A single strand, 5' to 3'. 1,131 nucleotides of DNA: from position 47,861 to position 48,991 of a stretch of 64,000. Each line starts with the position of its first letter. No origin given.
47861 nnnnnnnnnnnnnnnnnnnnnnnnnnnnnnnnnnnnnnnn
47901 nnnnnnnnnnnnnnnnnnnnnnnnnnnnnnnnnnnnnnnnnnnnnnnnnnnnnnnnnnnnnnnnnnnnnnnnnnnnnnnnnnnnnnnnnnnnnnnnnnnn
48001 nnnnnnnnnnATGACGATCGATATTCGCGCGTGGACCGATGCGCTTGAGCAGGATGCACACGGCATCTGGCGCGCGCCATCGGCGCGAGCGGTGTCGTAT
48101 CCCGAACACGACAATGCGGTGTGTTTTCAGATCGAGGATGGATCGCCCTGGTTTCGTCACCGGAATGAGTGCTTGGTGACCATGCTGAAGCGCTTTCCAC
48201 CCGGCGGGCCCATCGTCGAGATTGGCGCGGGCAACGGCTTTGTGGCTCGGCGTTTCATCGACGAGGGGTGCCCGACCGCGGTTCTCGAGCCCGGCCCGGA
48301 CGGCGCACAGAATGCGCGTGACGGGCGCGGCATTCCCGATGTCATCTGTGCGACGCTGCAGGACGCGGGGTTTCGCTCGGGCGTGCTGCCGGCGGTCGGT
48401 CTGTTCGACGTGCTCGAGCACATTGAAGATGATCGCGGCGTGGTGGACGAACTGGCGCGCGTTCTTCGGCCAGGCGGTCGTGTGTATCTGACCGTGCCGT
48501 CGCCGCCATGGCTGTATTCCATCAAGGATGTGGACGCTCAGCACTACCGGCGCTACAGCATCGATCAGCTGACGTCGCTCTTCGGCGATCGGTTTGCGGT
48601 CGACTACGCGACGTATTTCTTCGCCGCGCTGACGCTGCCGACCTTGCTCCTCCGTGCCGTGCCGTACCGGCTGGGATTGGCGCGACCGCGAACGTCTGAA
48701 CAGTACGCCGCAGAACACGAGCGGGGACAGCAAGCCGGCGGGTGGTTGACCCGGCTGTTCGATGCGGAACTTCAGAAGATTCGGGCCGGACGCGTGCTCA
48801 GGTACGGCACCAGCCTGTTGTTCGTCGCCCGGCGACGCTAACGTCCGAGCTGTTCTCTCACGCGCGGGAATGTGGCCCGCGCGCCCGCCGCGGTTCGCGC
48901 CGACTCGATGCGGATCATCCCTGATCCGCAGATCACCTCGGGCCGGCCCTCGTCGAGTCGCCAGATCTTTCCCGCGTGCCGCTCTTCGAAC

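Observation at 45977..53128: Arn-like lipid-linked formamido-sugar shuttle built on a WecE-type aminotransferase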

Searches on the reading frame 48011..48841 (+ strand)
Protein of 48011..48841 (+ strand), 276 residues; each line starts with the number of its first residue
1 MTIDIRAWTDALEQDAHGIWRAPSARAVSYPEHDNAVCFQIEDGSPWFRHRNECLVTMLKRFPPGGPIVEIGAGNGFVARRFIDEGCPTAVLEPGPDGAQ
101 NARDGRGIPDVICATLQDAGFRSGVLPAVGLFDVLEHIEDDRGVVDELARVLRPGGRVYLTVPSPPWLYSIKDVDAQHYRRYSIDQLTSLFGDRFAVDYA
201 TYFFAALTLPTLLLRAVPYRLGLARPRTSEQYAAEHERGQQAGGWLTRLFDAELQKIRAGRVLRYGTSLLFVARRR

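Call 4: search_protein_families(library=pfam, proteins=[window:48011-48838:+], max_evalue=0.01)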
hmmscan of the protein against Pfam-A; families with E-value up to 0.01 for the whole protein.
seq(276 aa): 4 families
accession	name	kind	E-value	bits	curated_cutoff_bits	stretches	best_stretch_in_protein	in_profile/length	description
PF13489.12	Methyltransf_23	-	3.9e-11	43.4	27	1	58-191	16-154/164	Methyltransferase domain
PF08241.18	Methyltransf_11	-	7.5e-11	43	21.2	1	69-159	1-94/95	Methyltransferase domain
PF13649.12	Methyltransf_25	-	1.4e-05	26.1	27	1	68-156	1-97/97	Methyltransferase domain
PF08242.18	Methyltransf_12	-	4.5e-05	24.5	30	1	69-158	1-98/98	Methyltransferase domain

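Call 5: search_protein_families(library=ncbifam, proteins=[window:48011-48838:+], max_evalue=0.001)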
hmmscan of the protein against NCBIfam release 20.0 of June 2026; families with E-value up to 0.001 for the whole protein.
seq(276 aa): 2 families
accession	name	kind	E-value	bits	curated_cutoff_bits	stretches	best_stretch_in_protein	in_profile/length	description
NF045667.1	MTase_DVU1556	equivalog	2.2e-06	27.3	155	1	59-160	17-119/213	DVU_1556 family methyltransferase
NF041675.1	sarc_dimgly_tmase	equivalog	0.00022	21.2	550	1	52-163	54-172/278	sarcosine/dimethylglycine N-methyltransferase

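Call 44: search_solved_structures(query=window:48011-48841:+, max_evalue=0.01)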
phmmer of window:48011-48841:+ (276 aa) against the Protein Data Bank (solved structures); distinct sequences matched with E-value up to 0.01: 8.
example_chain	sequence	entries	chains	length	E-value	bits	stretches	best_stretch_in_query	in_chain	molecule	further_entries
2avn_A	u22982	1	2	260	9e-07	31.5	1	67-195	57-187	ubiquinone/menaquinone biosynthesis methyltransferase-related protein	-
2gs9_A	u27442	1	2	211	7.2e-06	28.5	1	61-167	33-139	Hypothetical protein TT1324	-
4kdc_A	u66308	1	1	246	1.6e-05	27.3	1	65-163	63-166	3-demethylubiquinone-9 3-methyltransferase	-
4kdr_A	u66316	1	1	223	3.3e-05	26.3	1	65-161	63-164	3-demethylubiquinone-9 3-methyltransferase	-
5dpm_A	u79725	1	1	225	3.4e-05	26.3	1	65-161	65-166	Ubiquinone biosynthesis O-methyltransferase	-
6f5z_A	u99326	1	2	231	8.7e-05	25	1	61-162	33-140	24-sterol C-methyltransferase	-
8ys9_A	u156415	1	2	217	0.0027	20.1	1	48-159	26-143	Phosphatidylethanolamine N-methyltransferase/phosphatidyl-N-methylethanolamine N-methyltra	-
3e23_A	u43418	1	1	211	0.0054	19.1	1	51-164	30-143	uncharacterized protein RPA2492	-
